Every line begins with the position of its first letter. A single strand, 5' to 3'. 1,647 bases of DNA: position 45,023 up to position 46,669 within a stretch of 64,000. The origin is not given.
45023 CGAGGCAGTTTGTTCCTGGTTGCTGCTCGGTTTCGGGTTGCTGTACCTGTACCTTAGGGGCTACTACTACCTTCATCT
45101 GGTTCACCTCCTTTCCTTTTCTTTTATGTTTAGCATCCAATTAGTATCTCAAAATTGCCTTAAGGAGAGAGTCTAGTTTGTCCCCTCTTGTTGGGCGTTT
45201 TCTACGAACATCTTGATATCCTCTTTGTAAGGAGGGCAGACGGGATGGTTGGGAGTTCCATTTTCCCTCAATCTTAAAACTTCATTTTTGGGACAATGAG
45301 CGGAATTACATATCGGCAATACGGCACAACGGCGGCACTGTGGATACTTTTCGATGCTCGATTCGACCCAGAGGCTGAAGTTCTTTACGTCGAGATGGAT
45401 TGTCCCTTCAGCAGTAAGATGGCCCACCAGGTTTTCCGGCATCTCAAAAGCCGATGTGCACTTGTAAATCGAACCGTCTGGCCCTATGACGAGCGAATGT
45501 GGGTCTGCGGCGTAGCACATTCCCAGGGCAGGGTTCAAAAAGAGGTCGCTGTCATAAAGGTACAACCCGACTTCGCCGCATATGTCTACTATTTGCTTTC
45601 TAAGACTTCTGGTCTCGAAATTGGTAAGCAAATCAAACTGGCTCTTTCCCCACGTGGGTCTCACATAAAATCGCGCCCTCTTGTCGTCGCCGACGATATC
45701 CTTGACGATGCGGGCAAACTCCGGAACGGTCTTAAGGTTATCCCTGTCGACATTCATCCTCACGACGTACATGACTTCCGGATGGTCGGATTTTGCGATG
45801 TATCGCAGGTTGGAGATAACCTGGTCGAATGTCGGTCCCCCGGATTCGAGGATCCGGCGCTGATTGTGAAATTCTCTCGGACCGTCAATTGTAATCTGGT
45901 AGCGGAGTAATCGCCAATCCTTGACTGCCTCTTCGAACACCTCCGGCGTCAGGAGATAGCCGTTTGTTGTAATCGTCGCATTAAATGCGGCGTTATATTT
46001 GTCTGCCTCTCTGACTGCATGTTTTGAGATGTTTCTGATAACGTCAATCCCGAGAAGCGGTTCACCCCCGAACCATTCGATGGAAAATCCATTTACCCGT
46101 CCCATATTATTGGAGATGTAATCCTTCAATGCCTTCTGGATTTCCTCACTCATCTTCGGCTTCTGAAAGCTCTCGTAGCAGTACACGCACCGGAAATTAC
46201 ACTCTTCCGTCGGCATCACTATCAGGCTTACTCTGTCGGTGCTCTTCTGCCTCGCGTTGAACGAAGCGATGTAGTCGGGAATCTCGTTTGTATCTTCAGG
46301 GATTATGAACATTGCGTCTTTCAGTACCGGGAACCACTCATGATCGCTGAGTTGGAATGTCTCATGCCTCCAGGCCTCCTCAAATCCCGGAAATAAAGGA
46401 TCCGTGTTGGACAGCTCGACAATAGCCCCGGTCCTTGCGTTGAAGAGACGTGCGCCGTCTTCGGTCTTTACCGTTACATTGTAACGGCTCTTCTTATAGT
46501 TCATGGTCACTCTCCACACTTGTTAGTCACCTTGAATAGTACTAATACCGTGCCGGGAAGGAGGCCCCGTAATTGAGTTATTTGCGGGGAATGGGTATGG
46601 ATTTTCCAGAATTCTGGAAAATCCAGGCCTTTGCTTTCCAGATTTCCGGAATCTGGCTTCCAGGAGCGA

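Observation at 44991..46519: Unannotated 35-aa Cys-rich sORF behind a radical SAM/SPASM enzyme: candidate undescribed RiPP locus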

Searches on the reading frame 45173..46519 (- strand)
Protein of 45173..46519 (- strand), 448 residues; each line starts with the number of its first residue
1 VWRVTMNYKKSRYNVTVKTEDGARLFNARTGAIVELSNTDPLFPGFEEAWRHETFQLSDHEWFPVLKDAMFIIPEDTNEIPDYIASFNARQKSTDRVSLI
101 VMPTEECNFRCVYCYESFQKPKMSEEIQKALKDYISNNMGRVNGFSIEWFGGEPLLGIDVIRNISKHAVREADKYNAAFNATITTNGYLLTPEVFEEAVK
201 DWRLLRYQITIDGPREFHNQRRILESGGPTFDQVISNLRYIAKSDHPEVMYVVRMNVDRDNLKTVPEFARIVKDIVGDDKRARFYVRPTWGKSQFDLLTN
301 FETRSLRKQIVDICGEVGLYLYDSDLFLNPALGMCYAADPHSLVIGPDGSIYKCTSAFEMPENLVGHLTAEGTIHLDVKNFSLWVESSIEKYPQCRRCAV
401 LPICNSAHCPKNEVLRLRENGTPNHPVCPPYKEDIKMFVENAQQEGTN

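Call 4: search_protein_families(library=pfam, proteins=[window:45173-46519:-], max_evalue=0.01)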
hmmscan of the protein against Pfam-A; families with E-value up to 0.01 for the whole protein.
window:45173-46519:- (448 aa): 2 families
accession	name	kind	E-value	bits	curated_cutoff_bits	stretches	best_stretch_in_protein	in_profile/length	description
PF04055.27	Radical_SAM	-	4.9e-16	59.8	29.5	1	103-269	3-163/166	Radical SAM superfamily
PF13353.11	Fer4_12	-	1.3e-07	32.4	22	1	104-221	12-123/137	4Fe-4S single cluster domain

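Call 5: search_protein_families(library=ncbifam, proteins=[window:45173-46519:-], max_evalue=0.01)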
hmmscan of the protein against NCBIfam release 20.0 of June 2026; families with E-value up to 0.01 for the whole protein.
window:45173-46519:- (448 aa): 61 families (the best 25 are shown)
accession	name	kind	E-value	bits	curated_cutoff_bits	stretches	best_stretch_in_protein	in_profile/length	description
TIGR04463.1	rSAM_vs_C_rich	equivalog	1.6e-59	201.8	525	1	66-445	51-431/438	TIGR04463 family radical SAM/SPASM RiPP maturase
TIGR04334.1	rSAM_Clo7bot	equivalog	4.2e-49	167.4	600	2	9-273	1-263/440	radical SAM/SPASM domain Clo7bot peptide maturase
NF038107.1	rSAM_NF038107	equivalog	6.3e-45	153.7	600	1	9-405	2-397/444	Cys-every-fifth radical SAM/SPASM peptide maturase CefB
NF052473.1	rSAM_FlmE_OhkG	exception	8.3e-42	143.5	500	2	9-293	2-298/481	FlmE/OhkG family radical SAM/SPASM peptide maturase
TIGR04280.1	geopep_mat_rSAM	hypoth_equivalog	8.9e-39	133.7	400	1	24-405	20-389/428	geopeptide radical SAM maturase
NF047865.1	rSAM_PapB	equivalog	4.6e-34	118.1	340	1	98-272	4-176/330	PapB family radical SAM/SPASM ranthipeptide maturase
TIGR03942.1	sulfatase_rSAM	equivalog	3.4e-26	92.2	349.45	1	104-433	8-348/363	anaerobic sulfatase maturase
TIGR03974.1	rSAM_six_Cys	equivalog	6.1e-26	91.3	425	1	83-263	84-265/451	thioether cross-link-forming SCIFF peptide maturase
TIGR04068.1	rSAM_ocin_clost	equivalog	1.2e-25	90.3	500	1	62-257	49-247/462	Cys-rich peptide radical SAM maturase CcpM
TIGR04064.1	rSAM_nif11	equivalog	1.5e-25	89.9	518.7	1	67-241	54-224/459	nif11-like peptide radical SAM maturase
NF040492.1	not_ScfB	exception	6.8e-24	84.6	855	1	104-272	102-273/450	ScfB-related radical SAM/SPASM orphan maturase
TIGR03978.1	rSAM_paired_1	equivalog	4.6e-22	78.4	370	1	59-245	42-231/466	His-Xaa-Ser system radical SAM maturase HxsB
TIGR04115.1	rSAM_Cxxx_rpt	equivalog_domain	1.1e-19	71.2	350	1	101-243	6-157/359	radical SAM peptide maturase, CXXX-repeat target family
NF041298.1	rSAM_mat_DynA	equivalog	1.7e-19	70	450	1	100-268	4-170/356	dynobactin maturation radical SAM/SPASM protein DynA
TIGR03906.1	quino_hemo_SAM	equivalog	4.5e-18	65.1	453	1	99-241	96-241/467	quinohemoprotein amine dehydrogenase maturation protein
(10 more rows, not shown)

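Call 6: find_homologous_proteins(query=window:45173-46519:-, max_evalue=1e-10)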
Query window:45173-46519:- (448 aa): 3052 proteins with E <= 1e-10 among 8000 candidates; the best 120 are listed.
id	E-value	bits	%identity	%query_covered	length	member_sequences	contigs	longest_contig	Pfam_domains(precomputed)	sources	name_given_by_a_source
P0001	1.4e-294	995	94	99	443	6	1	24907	PF04055.28,PF13353.12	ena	-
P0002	5.5e-263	891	85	98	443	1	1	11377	PF04055.28,PF13353.12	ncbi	-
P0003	6.7e-250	847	79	98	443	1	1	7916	PF04055.28,PF13353.12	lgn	-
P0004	4.6e-242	822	78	98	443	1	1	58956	PF04055.28,PF13353.12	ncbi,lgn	-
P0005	6.9e-242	821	77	98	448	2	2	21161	PF04055.28,PF13353.12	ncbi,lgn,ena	ncbi:MAG: radical SAM protein [Candidatus Kryptoniota bacterium]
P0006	1.2e-238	810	77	98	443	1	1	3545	PF04055.28,PF13353.12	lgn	-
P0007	3.4e-237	806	77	98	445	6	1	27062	PF04055.28,PF13353.12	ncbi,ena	-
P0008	3.0e-225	766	72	98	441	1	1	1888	PF04055.28,PF13353.12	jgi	-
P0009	3.4e-224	763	73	98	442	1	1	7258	PF04055.28,PF13353.12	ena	-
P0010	4.1e-218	743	71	98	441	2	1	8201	PF04055.28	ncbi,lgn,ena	-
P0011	2.1e-215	734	70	99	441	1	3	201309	PF04055.28,PF13353.12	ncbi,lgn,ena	-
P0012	3.3e-209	713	66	98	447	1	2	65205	PF04055.28,PF13353.12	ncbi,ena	-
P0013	1.6e-207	708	65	98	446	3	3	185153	PF04055.28,PF13353.12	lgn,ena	-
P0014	7.4e-207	706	65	98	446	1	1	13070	PF04055.28,PF13353.12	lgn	-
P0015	2.4e-204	697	65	98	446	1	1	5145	PF04055.28,PF13353.12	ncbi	-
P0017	6.4e-201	686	63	98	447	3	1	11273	PF04055.28,PF13353.12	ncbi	-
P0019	7.8e-156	537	51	98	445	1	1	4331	PF04055.28,PF13353.12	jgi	-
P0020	4.8e-131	456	45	95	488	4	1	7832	PF04055.28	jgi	jgi:uncharacterized protein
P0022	1.7e-77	279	36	98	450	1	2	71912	PF04055.28,PF13353.12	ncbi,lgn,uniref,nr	ncbi:radical SAM/SPASM domain-containing protein [Brevibacillus parabrevis]|uniref:radical SAM/SPASM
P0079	9.7e-70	254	34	97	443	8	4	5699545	PF04055.28,PF13353.12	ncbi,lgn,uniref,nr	ncbi:radical SAM/SPASM domain-containing protein [Bacillus cereus]|uniref:radical SAM/SPASM domain-c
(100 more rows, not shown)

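Call 7: find_related_loci(query=window:45173-46519:-, collection=genome_contigs, flank=6000)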
Query window:45173-46519:- (448 aa) in genome_contigs; peptide patterns used: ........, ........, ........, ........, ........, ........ (x = any residue, [..] = any of these).
128 stretches matched a pattern; 12 encode a relative of the query (tblastn E <= 1e-3); 12 distinct loci.
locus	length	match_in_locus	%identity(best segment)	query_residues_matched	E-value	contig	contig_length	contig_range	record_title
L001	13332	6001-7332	92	2-445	0e+0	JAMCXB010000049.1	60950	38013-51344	MAG: Bacteroidetes bacterium isolate FK_Sedi_B_Bin.45 NODE_1145_length_60950_cov_13.0421, whole genome shotgun sequence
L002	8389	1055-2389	77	2-445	0e+0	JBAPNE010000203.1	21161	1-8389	MAG: Candidatus Kryptoniota bacterium isolate MFD01124_ilm_asm_bin8 k127_199378, whole genome shotgun sequence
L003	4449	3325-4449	80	1-375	0e+0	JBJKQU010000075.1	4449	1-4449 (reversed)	MAG: Candidatus Kryptoniota bacterium isolate Bin_42 S1Ck127_1486403_flag_0_multi_7.1071_len_4449, whole genome shotgun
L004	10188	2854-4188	84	1-445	0e+0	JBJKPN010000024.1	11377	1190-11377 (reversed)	MAG: Candidatus Kryptoniota bacterium isolate Bin_123 S1Ck127_2332961_flag_0_multi_20.8742_len_11377, whole genome shotg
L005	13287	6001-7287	37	8-440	3e-80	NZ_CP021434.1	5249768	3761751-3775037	Tumebacillus avium strain AR23208 chromosome, complete genome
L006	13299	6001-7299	33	4-440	5e-73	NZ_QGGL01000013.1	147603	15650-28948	Tumebacillus permanentifrigoris strain DSM 18773 Ga0215659_113, whole genome shotgun sequence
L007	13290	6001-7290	33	4-436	6e-70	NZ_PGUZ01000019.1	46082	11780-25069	Bacillus sp. V3-13 contig_19, whole genome shotgun sequence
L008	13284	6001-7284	32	5-436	5e-69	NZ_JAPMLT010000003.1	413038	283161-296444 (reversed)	Tumebacillus lacus strain DT12 Scaffold3, whole genome shotgun sequence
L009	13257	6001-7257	31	11-436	6e-66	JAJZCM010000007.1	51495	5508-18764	MAG: bacterium isolate JA2.bin36 NODE_450_length_51495_cov_6.608180, whole genome shotgun sequence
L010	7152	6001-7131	30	11-387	4e-51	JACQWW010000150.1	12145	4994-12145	MAG: Elusimicrobia bacterium isolate NC_groundwater_1499_Pr4_B-0.1um_52_3 SR1-18-B1_scaffold_202865, whole genome shotgu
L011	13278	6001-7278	32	4-436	2e-66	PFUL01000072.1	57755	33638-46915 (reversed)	MAG: Elusimicrobia bacterium CG_4_9_14_3_um_filter_62_55 CG_4_9_14_3_um_filter_150_scaffold_249_c, whole genome shotgun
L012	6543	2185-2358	40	95-152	2e-10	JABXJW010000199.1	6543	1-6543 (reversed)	MAG: Desulfobacterales bacterium isolate CR_Bin_276 NODE_323_length_6543_cov_8.430096, whole genome shotgun sequence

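Call 11: find_related_loci(query=A1, collection=metagenome_contigs, flank=5000)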
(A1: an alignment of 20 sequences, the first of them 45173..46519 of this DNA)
Query A1 (448 aa) in metagenome_contigs; peptide patterns used: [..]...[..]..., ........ (x = any residue, [..] = any of these).
600 stretches matched a pattern (row limit reached: there are more); 492 encode a relative of the query (tblastn E <= 1e-3); the best 80 are kept; 80 distinct loci.
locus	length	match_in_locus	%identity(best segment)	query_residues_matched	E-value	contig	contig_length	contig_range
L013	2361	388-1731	94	1-448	0e+0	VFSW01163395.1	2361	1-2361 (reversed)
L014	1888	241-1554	72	6-445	0e+0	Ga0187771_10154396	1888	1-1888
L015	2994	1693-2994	73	3-438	0e+0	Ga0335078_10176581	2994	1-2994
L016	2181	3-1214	74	42-445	0e+0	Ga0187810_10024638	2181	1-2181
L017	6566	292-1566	45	9-432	1e-135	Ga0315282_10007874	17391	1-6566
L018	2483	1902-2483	71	1-194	2e-97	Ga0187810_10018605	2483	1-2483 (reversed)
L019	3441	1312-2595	36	11-441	3e-80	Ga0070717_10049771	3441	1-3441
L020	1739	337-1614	35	4-436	8e-83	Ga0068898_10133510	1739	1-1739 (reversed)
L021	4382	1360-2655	35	5-439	1e-78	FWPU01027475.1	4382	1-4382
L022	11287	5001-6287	34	4-436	1e-76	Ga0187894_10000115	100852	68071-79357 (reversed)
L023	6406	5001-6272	35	8-440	4e-76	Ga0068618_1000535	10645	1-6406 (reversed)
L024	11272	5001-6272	35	8-440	4e-76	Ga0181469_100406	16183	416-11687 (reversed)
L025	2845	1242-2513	32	11-436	6e-76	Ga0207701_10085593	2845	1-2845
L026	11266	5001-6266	35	11-435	5e-74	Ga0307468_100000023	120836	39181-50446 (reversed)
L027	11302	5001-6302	35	6-440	8e-73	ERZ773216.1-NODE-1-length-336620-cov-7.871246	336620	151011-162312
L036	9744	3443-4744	33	5-440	2e-69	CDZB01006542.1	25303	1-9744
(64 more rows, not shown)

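Call 12: search_solved_structures(query=window:45173-46519:-, max_evalue=0.001, show_alignments=1)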
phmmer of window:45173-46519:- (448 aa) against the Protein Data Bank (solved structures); distinct sequences matched with E-value up to 0.001: 4.
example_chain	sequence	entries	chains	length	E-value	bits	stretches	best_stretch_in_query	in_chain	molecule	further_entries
5wgg_A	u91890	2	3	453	1.8e-24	89.4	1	82-412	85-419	Radical SAM domain protein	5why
4k37_A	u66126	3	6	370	1.1e-07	34.1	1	97-239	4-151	Anaerobic sulfatase-maturating enzyme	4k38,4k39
4k36_A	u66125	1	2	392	1.4e-07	33.8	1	97-238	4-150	Anaerobic sulfatase-maturating enzyme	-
8vpo_A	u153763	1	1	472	9.8e-07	31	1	68-242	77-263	Radical SAM core domain-containing protein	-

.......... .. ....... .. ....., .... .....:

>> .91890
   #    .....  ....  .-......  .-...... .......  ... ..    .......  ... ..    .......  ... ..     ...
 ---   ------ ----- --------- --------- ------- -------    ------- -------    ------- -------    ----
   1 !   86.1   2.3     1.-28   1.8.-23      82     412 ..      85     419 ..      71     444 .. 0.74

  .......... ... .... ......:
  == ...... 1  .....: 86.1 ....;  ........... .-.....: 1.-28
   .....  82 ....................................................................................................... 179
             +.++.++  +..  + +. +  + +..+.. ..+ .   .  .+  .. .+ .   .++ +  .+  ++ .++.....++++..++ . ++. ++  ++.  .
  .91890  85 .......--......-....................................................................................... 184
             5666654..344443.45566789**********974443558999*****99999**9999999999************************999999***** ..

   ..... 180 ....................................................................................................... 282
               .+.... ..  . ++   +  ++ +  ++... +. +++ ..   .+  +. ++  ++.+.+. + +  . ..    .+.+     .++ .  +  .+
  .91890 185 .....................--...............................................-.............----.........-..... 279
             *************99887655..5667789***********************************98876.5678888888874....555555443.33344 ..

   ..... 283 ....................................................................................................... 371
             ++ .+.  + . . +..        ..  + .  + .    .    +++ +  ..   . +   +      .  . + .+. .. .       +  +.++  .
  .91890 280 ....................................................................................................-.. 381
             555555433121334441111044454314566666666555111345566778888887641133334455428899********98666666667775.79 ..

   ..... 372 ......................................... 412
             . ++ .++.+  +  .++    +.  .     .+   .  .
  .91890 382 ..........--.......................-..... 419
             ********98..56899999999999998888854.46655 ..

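Call 15: find_encoding_contigs(protein=P0011, flank=8000, max_places=2)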
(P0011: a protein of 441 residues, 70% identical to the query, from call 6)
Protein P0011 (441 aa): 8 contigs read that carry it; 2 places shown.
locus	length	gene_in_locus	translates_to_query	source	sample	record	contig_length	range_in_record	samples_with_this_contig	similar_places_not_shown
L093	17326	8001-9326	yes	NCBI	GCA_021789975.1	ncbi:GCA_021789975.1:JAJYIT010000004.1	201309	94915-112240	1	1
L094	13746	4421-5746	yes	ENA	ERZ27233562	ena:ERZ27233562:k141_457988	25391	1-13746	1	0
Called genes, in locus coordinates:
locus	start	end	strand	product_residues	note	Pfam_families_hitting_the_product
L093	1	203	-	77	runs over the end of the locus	PF12840:HTH_20 (weak), PF01022:HTH_5 (weak)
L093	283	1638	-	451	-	PF02518:HATPase_c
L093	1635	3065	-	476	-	PF00072:Response_reg, PF01078:Mg_chelatase (faint), PF00158:Sigma54_activat, PF14532:Sigma54_activ_2, PF07724:AAA_2 (weak), PF07728:AAA_5 (weak), PF25601:AAA_lid_14, PF02954:HTH_8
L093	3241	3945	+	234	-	PF02463:SMC_N (faint), PF00005:ABC_tran, PF13304:AAA_21 (weak)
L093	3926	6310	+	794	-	PF12704:MacB_PCD, PF02687:FtsX, PF12704:MacB_PCD, PF02687:FtsX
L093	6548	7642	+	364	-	PF00493:MCM (weak), PF00158:Sigma54_activat, PF14532:Sigma54_activ_2, PF07728:AAA_5 (weak), PF25601:AAA_lid_14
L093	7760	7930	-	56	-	-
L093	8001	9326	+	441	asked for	PF04055:Radical_SAM, PF13353:Fer4_12 (weak)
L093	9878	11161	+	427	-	PF00512:HisKA, PF02518:HATPase_c, PF00072:Response_reg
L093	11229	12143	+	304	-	PF20329:DUF6624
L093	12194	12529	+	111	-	-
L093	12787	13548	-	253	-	PF04972:BON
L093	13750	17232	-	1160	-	-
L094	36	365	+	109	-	PF00005:ABC_tran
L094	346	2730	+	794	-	PF12704:MacB_PCD, PF02687:FtsX, PF12704:MacB_PCD, PF02687:FtsX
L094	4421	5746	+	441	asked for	PF04055:Radical_SAM, PF13353:Fer4_12 (weak)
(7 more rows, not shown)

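Call 16: find_encoding_contigs(protein=P0013, flank=8000, max_places=2)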
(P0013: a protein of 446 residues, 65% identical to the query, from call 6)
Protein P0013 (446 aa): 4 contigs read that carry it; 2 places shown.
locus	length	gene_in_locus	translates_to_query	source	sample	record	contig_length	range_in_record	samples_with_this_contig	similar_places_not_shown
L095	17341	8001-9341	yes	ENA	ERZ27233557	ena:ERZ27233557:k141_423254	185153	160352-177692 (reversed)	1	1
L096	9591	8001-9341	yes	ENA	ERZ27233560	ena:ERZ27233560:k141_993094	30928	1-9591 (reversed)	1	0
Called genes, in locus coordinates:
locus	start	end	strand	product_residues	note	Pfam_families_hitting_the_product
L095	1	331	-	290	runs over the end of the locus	PF02900:LigB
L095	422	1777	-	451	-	PF02518:HATPase_c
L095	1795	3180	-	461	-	PF00072:Response_reg, PF07724:AAA_2 (faint), PF00158:Sigma54_activat, PF14532:Sigma54_activ_2, PF07728:AAA_5 (weak), PF25601:AAA_lid_14, PF02954:HTH_8, PF18024:HTH_50 (weak), +1 more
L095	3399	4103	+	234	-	PF00005:ABC_tran, PF02463:SMC_N (weak), PF13304:AAA_21 (faint)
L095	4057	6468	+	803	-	PF12704:MacB_PCD, PF02687:FtsX, PF12704:MacB_PCD, PF02687:FtsX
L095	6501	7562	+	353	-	PF00158:Sigma54_activat, PF14532:Sigma54_activ_2, PF07728:AAA_5 (weak), PF25601:AAA_lid_14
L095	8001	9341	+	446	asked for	PF04055:Radical_SAM, PF13353:Fer4_12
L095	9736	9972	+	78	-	-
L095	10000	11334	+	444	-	PF00512:HisKA (weak), PF02518:HATPase_c, PF00072:Response_reg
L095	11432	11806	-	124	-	PF07681:DoxX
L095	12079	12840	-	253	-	PF04972:BON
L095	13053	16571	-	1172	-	-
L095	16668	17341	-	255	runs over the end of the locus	PF00121:TIM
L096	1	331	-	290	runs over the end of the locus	PF02900:LigB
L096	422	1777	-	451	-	PF02518:HATPase_c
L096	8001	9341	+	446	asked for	PF04055:Radical_SAM, PF13353:Fer4_12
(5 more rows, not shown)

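Call 17: find_encoding_contigs(protein=P0004, flank=8000, max_places=2)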
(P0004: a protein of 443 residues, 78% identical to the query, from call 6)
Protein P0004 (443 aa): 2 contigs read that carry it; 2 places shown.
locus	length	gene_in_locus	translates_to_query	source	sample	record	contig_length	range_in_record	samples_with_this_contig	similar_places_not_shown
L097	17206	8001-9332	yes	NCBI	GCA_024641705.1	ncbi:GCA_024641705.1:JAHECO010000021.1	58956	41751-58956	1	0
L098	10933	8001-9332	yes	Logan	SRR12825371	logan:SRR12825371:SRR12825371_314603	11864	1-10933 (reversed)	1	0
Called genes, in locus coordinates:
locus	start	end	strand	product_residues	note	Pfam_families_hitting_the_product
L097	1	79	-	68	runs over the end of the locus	-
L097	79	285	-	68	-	-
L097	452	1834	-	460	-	PF02518:HATPase_c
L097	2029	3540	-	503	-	PF00072:Response_reg, PF00158:Sigma54_activat, PF01078:Mg_chelatase (faint), PF14532:Sigma54_activ_2, PF07724:AAA_2 (weak), PF07728:AAA_5 (weak), PF25601:AAA_lid_14, PF02954:HTH_8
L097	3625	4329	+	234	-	PF00005:ABC_tran, PF02463:SMC_N (faint), PF13304:AAA_21 (faint)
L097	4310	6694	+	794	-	PF12704:MacB_PCD, PF02687:FtsX, PF12704:MacB_PCD, PF02687:FtsX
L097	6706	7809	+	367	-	PF00158:Sigma54_activat, PF14532:Sigma54_activ_2, PF07728:AAA_5 (weak), PF25601:AAA_lid_14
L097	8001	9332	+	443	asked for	PF04055:Radical_SAM, PF13353:Fer4_12 (weak)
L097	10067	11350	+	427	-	PF00512:HisKA, PF02518:HATPase_c, PF00072:Response_reg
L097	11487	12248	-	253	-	PF04972:BON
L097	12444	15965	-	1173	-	-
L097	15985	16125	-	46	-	-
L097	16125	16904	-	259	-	PF00121:TIM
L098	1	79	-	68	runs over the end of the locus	-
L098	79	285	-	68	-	-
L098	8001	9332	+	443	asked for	PF04055:Radical_SAM, PF13353:Fer4_12 (weak)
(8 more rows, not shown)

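Call 19: find_encoding_contigs(protein=P0019, flank=5000, max_places=1)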
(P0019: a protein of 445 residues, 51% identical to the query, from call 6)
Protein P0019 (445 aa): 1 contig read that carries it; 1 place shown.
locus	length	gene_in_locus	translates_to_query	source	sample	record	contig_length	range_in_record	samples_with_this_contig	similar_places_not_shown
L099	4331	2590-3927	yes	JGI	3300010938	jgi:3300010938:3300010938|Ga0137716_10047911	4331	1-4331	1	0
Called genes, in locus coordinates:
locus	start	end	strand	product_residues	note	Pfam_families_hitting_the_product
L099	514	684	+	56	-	-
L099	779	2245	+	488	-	PF01590:GAF, PF13185:GAF_2, PF13492:GAF_3 (weak), PF00158:Sigma54_activat, PF14532:Sigma54_activ_2, PF07728:AAA_5 (weak), PF25601:AAA_lid_14, PF02954:HTH_8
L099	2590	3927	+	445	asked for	PF04055:Radical_SAM, PF13353:Fer4_12 (faint)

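Call 20: find_encoding_contigs(protein=P0017, flank=5000, max_places=1)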
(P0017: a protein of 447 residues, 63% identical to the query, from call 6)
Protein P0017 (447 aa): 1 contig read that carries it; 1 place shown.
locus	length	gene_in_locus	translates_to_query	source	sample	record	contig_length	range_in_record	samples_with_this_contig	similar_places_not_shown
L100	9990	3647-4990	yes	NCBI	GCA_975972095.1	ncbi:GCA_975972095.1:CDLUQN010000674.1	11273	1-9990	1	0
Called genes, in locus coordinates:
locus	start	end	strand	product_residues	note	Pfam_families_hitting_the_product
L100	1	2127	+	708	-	?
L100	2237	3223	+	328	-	PF00493:MCM (weak), PF00158:Sigma54_activat, PF14532:Sigma54_activ_2, PF07728:AAA_5 (weak), PF25601:AAA_lid_14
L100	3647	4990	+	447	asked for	PF04055:Radical_SAM, PF13353:Fer4_12 (weak)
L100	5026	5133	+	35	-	-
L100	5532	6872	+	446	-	PF00512:HisKA, PF02518:HATPase_c, PF00072:Response_reg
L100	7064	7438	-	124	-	PF07681:DoxX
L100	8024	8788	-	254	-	PF04972:BON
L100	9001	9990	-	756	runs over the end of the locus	?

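Call 21: find_encoding_contigs(protein=P0012, flank=5000, max_places=1)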
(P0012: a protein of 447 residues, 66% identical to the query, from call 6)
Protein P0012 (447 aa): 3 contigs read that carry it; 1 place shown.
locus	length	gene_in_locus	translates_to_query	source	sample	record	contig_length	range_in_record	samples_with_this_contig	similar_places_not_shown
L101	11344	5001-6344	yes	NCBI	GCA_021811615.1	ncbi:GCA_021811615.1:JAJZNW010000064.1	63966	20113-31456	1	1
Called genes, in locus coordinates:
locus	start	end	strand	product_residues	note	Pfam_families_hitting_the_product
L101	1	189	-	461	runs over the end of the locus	PF00072:Response_reg, PF07724:AAA_2 (faint), PF00158:Sigma54_activat, PF14532:Sigma54_activ_2, PF07728:AAA_5 (weak), PF25601:AAA_lid_14, PF02954:HTH_8, PF18024:HTH_50 (weak), +1 more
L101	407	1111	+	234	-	PF02463:SMC_N (weak), PF00005:ABC_tran, PF13304:AAA_21 (faint)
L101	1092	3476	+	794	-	PF12704:MacB_PCD, PF02687:FtsX, PF12704:MacB_PCD, PF02687:FtsX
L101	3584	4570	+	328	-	PF00158:Sigma54_activat, PF14532:Sigma54_activ_2, PF07728:AAA_5 (weak), PF25601:AAA_lid_14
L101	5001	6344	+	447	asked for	PF04055:Radical_SAM, PF13353:Fer4_12 (weak)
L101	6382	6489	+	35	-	-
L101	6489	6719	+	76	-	-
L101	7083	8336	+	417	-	PF00512:HisKA, PF02518:HATPase_c, PF00072:Response_reg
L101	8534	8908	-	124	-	PF07681:DoxX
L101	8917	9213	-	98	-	PF12840:HTH_20 (weak), PF01022:HTH_5 (weak)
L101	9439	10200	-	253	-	PF04972:BON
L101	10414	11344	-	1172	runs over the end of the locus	-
